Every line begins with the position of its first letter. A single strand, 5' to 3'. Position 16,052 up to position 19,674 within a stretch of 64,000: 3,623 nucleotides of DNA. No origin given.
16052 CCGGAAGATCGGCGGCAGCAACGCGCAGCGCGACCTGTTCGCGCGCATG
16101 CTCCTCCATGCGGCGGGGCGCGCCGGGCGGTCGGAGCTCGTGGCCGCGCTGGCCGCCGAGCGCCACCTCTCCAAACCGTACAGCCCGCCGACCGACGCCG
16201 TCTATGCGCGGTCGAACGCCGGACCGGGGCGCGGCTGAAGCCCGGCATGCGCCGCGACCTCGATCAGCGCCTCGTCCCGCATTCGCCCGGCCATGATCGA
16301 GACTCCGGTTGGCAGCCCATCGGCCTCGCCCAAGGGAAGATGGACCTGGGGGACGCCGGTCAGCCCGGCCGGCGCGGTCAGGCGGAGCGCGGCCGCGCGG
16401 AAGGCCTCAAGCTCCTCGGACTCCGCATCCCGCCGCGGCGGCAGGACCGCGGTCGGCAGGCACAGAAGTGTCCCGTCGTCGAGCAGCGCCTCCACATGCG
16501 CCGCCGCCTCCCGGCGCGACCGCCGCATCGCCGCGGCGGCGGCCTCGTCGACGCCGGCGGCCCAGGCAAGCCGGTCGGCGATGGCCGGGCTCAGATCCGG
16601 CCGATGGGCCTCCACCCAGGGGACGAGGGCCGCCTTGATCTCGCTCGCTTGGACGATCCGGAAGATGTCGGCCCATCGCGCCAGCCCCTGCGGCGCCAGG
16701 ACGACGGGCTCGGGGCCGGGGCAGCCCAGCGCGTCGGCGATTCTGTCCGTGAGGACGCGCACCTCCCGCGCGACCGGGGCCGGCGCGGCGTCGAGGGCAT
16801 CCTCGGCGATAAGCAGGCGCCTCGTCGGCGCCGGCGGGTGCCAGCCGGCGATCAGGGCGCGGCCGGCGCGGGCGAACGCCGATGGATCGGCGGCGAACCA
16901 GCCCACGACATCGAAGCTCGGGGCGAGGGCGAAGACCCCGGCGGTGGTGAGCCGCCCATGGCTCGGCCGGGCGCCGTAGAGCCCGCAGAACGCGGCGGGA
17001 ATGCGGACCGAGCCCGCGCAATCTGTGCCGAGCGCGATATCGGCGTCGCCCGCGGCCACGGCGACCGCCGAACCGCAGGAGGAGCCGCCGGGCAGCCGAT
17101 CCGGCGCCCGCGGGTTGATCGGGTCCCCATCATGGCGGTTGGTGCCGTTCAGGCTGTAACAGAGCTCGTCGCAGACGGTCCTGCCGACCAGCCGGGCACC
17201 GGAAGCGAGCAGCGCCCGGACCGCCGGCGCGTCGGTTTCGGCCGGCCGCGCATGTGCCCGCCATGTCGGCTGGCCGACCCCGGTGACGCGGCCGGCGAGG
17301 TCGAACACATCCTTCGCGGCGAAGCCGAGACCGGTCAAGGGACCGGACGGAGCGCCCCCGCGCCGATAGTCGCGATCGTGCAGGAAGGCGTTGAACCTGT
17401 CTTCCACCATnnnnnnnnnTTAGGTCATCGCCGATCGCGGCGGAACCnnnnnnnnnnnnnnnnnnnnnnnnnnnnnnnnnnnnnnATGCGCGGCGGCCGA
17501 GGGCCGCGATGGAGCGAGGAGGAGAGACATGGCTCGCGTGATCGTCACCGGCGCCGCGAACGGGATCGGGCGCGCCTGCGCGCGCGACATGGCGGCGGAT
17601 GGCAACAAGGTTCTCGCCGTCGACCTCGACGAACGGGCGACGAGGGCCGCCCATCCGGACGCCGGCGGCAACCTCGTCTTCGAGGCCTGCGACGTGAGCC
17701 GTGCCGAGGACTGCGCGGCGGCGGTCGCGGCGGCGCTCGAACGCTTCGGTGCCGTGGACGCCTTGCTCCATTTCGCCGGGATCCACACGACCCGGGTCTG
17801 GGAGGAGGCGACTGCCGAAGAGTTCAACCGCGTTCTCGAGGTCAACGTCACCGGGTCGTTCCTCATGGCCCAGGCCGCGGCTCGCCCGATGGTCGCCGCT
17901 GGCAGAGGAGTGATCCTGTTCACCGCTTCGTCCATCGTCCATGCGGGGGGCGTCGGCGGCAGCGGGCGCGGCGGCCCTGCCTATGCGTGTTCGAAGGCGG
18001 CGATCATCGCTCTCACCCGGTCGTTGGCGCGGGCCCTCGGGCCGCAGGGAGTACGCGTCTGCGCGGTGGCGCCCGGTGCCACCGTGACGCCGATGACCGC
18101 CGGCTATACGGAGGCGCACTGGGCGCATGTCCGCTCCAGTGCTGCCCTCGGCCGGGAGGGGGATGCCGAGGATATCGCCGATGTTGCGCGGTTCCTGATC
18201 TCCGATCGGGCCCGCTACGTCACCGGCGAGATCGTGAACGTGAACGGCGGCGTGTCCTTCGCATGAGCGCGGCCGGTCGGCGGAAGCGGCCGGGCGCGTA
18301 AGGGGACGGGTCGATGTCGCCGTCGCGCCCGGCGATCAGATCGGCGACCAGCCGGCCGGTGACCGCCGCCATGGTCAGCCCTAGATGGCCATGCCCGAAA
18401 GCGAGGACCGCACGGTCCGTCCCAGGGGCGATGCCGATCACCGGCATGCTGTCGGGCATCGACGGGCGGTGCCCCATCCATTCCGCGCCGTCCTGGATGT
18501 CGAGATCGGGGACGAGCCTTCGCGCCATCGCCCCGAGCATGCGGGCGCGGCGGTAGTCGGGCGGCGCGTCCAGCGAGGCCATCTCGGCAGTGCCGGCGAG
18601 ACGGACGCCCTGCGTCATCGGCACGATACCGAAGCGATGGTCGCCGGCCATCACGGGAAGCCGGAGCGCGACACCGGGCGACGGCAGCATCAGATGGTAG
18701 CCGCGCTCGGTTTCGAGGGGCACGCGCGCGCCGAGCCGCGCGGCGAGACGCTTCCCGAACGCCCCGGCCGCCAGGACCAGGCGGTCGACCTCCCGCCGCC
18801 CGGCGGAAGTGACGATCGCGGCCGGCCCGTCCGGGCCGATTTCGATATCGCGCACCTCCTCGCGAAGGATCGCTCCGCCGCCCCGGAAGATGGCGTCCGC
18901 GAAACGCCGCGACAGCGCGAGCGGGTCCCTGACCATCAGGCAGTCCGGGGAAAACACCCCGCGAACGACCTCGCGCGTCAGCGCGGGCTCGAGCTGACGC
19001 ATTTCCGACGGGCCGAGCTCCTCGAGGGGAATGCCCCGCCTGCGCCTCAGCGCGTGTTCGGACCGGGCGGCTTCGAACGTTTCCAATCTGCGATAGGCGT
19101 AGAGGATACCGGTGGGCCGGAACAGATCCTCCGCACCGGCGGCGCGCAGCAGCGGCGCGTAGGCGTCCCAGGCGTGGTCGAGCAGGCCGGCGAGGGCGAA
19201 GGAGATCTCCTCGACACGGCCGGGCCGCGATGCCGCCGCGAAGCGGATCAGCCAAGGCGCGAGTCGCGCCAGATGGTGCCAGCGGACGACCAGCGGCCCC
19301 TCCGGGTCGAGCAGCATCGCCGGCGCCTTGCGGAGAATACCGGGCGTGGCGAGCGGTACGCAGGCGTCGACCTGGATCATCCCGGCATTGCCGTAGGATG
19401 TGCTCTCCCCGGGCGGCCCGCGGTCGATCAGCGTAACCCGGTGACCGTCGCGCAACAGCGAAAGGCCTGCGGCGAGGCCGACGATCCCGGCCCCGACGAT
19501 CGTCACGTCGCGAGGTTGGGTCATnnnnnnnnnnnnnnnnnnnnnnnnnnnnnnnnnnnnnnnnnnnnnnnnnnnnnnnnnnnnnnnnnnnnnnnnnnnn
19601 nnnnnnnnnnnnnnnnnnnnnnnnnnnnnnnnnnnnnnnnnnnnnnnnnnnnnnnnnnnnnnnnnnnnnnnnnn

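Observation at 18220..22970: Uncharacterised minus-strand cluster: methyltransferase-like protein, MetF-like MTHFR, ACMSD-family amidohydrolase, DadA-like FAD oxidase (plus convergent SDR)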

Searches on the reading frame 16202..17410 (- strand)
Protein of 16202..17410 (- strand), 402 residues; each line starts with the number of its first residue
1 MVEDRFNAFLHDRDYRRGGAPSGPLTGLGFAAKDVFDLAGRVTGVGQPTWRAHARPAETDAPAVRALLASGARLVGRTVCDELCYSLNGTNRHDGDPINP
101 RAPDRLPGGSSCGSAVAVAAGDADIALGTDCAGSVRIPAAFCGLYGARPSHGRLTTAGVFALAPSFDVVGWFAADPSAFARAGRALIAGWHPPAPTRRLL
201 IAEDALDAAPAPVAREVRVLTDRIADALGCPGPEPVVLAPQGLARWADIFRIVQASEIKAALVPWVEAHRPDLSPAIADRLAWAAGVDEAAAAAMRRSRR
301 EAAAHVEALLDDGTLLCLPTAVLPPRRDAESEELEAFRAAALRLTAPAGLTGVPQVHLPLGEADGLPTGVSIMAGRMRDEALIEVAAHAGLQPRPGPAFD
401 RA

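Call 3: search_protein_families(library=pfam, proteins=[window:16202-17410:-], max_evalue=0.01)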
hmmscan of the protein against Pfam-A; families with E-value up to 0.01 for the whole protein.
window:16202-17410:- (402 aa): 1 family
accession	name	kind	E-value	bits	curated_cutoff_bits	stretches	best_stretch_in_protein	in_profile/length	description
PF01425.27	Amidase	-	3.7e-54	184.9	27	2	15-187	38-207/445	Amidase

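Call 6: search_protein_families(library=ncbifam, proteins=[window:16202-17410:-], max_evalue=0.01)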
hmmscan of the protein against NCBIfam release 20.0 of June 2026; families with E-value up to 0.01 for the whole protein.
window:16202-17410:- (402 aa): 26 families (the best 25 are shown)
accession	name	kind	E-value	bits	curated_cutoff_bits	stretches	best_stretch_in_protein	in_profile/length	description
NF006169.0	PRK08310.1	equivalog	1.8e-130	435.9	391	1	2-388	3-389/395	amidase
NF006631.0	PRK09201.1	equivalog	9.9e-54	182.8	461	2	16-177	63-223/466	AtzE family amidohydrolase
TIGR02715.1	amido_AtzE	subfamily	7.9e-51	173.4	425.75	2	18-175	58-214/452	AtzE family amidohydrolase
NF004766.0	PRK06102.1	equivalog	5.2e-50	170.9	559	2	17-173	64-221/455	amidase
NF006043.0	PRK08186.1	subfamily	3e-44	151.4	487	2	21-192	65-232/600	allophanate hydrolase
NF005460.0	PRK07056.1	subfamily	3.2e-44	151.6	447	1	15-387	64-447/457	amidase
NF004622.0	PRK05962.1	equivalog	4.4e-44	151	463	2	16-195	44-221/431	amidase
NF005688.0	PRK07488.1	equivalog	3.7e-42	144.8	532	2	16-173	66-221/474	indoleacetamide hydrolase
TIGR02713.1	allophanate_hyd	equivalog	2.1e-41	142.1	511.05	2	20-192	27-195/563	allophanate hydrolase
NF005565.0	PRK07235.1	subfamily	4.3e-41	141.1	545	2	3-174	68-235/506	amidase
TIGR00132.1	gatA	equivalog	2.1e-38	132.3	481.1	2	23-175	56-206/466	Asp-tRNA(Asn)/Glu-tRNA(Gln) amidotransferase subunit GatA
NF005687.0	PRK07487.1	subfamily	2.4e-37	128.8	428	2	17-155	65-201/468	amidase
NF004816.0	PRK06170.1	equivalog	1.1e-34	120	503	2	12-161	63-210/493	amidase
NF004815.0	PRK06169.1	equivalog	1.1e-33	116.5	506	2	17-154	67-203/471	amidase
NF009119.0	PRK12470.1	equivalog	5.5e-32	111.4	498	1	21-158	70-203/462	amidase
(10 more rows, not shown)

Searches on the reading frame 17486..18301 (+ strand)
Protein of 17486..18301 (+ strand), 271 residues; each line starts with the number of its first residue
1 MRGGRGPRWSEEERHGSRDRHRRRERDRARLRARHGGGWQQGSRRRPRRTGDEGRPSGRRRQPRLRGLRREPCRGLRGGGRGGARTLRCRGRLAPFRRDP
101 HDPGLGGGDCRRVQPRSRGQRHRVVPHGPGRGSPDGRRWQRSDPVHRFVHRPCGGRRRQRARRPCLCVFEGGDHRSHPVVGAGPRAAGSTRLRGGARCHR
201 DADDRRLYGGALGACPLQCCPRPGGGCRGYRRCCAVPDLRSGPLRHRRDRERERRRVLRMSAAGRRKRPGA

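Call 3: search_protein_families(library=pfam, proteins=[window:17486-18301:+], max_evalue=0.01)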
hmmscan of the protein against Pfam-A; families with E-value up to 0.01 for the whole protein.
window:17486-18301:+ (271 aa): 0 families

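Call 5: search_protein_families(library=pfam, proteins=[window:17529-18266:+], max_evalue=0.01)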
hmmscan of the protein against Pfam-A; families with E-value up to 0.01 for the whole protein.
window:17529-18266:+ (245 aa): 5 families
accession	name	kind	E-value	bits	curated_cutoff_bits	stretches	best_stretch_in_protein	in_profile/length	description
PF13561.12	adh_short_C2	-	2e-56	191.7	27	1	8-243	1-236/236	Enoyl-(Acyl carrier protein) reductase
PF00106.31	adh_short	-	1.7e-46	158.6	26.6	1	4-195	3-192/195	short chain dehydrogenase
PF08659.16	KR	-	1.9e-13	51.1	22.6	1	3-161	2-158/180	KR domain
PF01370.27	Epimerase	-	3.1e-08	33.8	20.9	1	4-189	1-176/240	NAD dependent epimerase/dehydratase family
PF01656.29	CbiA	-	0.00072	19.9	25.4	1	18-104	20-97/125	CobQ/CobB/MinD/ParA nucleotide binding domain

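Call 6: search_protein_families(library=ncbifam, proteins=[window:17529-18266:+], max_evalue=0.01)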
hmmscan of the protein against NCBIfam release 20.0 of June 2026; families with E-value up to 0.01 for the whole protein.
window:17529-18266:+ (245 aa): 232 families (the best 25 are shown)
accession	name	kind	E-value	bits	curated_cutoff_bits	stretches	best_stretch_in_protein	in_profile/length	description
NF005559.1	PRK07231.1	subfamily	3.1e-56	190.7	215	1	4-242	7-247/249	glucose 1-dehydrogenase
NF004198.0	PRK05653.1-3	equivalog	1.5e-55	188.3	296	1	3-242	9-246/248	3-oxoacyl-ACP reductase FabG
NF009466.0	PRK12826.1-2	subfamily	4.3e-54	183.6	222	1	3-242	5-244/248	3-oxoacyl-ACP reductase FabG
TIGR01830.1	3oxo_ACP_reduc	equivalog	6.1e-53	180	297.75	1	4-242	1-238/239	3-oxoacyl-[acyl-carrier-protein] reductase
NF052558.1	MBtsdlDhBudC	equivalog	1.2e-49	169.2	270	1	4-243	6-242/250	meso-2,3-butanediol dehydrogenase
NF005067.0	PRK06484.1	equivalog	2.2e-49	168.4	713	1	4-243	12-252/524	short chain dehydrogenase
NF047923.1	pyridox_DH_SDR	equivalog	2.6e-48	164.7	325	1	4-242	6-240/243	pyridoxal 4-dehydrogenase, SDR-type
NF004791.0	PRK06138.1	equivalog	6.4e-45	153.4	312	1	4-243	8-250/252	SDR family oxidoreductase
NF004197.0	PRK05653.1-1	equivalog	6.8e-45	153.6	332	1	4-243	10-247/249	3-oxoacyl-ACP reductase FabG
NF004817.0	PRK06171.1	subfamily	2.6e-44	151.7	304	1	4-242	12-262/265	sorbitol-6-phosphate dehydrogenase subunit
NF053701.1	CsHdxCHCADhChcB2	equivalog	1.7e-43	148.9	350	1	4-242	6-242/245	cis-4-hydroxycyclohexanecarboxylate dehydrogenase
NF005681.0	PRK07478.1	subfamily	4e-43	147.6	267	1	4-244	9-251/254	SDR family oxidoreductase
NF006070.0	PRK08213.1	subfamily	5.5e-42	144.1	279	1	5-243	16-257/259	gluconate 5-dehydrogenase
NF005472.0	PRK07067.1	equivalog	8.3e-42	143.5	338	1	4-242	9-254/257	L-iditol 2-dehydrogenase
NF009464.0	PRK12824.1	subfamily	9.7e-42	143.3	269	1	4-242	5-242/245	3-oxoacyl-ACP reductase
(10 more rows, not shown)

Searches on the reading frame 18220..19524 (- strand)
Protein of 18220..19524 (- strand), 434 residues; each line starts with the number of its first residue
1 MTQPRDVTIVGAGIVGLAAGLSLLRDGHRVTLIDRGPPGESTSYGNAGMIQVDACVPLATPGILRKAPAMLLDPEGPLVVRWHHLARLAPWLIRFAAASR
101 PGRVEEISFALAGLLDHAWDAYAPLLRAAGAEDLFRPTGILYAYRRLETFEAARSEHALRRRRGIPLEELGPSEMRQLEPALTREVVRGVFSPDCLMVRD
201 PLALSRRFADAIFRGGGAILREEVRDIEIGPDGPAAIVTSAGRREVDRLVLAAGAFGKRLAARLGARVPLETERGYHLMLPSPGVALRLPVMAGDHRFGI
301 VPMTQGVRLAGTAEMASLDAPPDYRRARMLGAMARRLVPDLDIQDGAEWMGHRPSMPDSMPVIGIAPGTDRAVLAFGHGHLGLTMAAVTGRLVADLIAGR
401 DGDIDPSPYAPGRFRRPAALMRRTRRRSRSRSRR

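Call 3: search_protein_families(library=pfam, proteins=[window:18220-19524:-], max_evalue=0.01)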
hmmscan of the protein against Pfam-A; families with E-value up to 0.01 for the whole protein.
window:18220-19524:- (434 aa): 8 families
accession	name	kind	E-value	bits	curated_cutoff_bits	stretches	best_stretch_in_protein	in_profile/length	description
PF01266.30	DAO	-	3.2e-61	208.3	27.9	1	6-396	1-353/353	FAD dependent oxidoreductase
PF13450.12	NAD_binding_8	-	2.6e-05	24.8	21.9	1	9-37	1-29/68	NAD(P)-binding Rossmann-like domain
PF00890.30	FAD_binding_2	-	0.00014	21.6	20.4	1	6-50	1-45/414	FAD binding domain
PF02558.23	ApbA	-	0.00024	21.2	22.2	1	7-37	1-31/150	Ketopantoate reductase PanE/ApbA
PF13454.12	NAD_binding_9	-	0.00025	21.5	21.8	0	9-44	2-41/155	FAD-NAD(P)-binding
PF01494.25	FAD_binding_3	-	0.00061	19.5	22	1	6-41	3-38/349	FAD binding domain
PF12831.13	FAD_oxidored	-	0.0011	18.8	27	1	6-36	1-31/416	FAD dependent oxidoreductase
PF07992.20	Pyr_redox_2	-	0.0016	18.4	26.1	0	6-36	2-32/291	Pyridine nucleotide-disulphide oxidoreductase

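Call 6: search_protein_families(library=ncbifam, proteins=[window:18220-19524:-], max_evalue=0.01)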
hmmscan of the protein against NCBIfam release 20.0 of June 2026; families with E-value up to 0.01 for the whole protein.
window:18220-19524:- (434 aa): 44 families (the best 25 are shown)
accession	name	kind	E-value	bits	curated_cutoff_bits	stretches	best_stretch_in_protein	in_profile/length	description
NF001933.0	PRK00711.1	subfamily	8.4e-59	199.7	383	1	7-419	3-421/429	D-amino acid dehydrogenase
TIGR02352.1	thiamin_ThiO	equivalog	1.6e-35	122.8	250.8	2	109-400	58-350/351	glycine oxidase ThiO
NF009074.0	PRK12409.1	equivalog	6.2e-35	121.1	494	1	6-398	3-404/410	D-amino acid dehydrogenase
NF040813.1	pro_dh_Thprot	equivalog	3.9e-16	59.1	600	2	243-402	209-353/362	D-proline dehydrogenase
NF008425.0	PRK11259.1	equivalog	3e-14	52.8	257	2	115-415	66-376/377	N-methyl-L-tryptophan oxidase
NF002480.1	PRK01747.1-1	equivalog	6.3e-10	38.1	540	1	3-50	247-295/645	bifunctional tRNA (5-methylaminomethyl-2-thiouridine)(34)-methyltransferase MnmC2/FAD-dependent 5-carboxymethylaminomethyl-2-thiouridine(34)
TIGR03364.1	HpnW_proposed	hypoth_equivalog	2.5e-09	36.7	285.1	1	6-53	2-49/365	TIGR03364 family FAD-dependent oxidoreductase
TIGR03197.1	MnmC_Cterm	equivalog_domain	8.1e-09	35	174.2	1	6-50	1-46/400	FAD-dependent 5-carboxymethylaminomethyl-2-thiouridine(34) oxidoreductase MnmC1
TIGR01377.1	soxA_mon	subfamily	2.7e-08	33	479.65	0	212-274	154-217/381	amino oxidase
NF008726.1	PRK11728.1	equivalog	2.1e-07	30.1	299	1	161-267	109-212/389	L-2-hydroxyglutarate oxidase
NF050086.1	pipecolate_AmaA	exception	2.7e-06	26.3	600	1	5-52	26-73/425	L-pipecolate oxidase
TIGR03467.1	HpnE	equivalog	1e-05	25.1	283.05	1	7-55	1-52/430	hydroxysqualene dehydroxylase HpnE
NF033460.1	glycerol3P_ox_II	equivalog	6.2e-05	22.3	460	0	5-51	2-49/361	type 2 glycerol-3-phosphate oxidase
NF005560.0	PRK07233.1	equivalog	6.5e-05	21.9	252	1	6-36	2-32/435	hypothetical protein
NF005951.1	PRK08020.1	equivalog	0.00015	20.7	590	1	5-41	3-39/388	3-demethoxyubiquinol 3-hydroxylase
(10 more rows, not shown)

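Call 61: search_solved_structures(query=window:18220-19524:-, max_evalue=1e-10)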
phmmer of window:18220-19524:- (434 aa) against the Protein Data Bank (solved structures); distinct sequences matched with E-value up to 1e-10: 9.
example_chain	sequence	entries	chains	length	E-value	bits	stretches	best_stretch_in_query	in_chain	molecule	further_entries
4ysh_A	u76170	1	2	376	9e-26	94.1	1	157-411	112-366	Glycine oxidase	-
6j38_A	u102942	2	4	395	5.6e-15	58.6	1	129-419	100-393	FAD-dependent glycine oxydase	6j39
1ng3_A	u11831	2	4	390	3.2e-14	56.1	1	132-402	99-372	Glycine oxidase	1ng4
1ryi_A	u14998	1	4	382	4.5e-14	55.6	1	132-402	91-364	GLYCINE OXIDASE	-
9woz_A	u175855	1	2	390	5e-14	55.4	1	132-402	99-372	Glycine oxidase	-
7cyx_A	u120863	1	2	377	4.1e-13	52.4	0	106-401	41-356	Glycine oxidase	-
3if9_A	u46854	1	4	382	6e-13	51.9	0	132-402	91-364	Glycine oxidase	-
1y56_B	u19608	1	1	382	6.5e-13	51.8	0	135-417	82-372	sarcosine oxidase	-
6pxs_A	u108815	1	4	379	1.8e-11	47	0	145-411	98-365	FAD dependent oxidoreductase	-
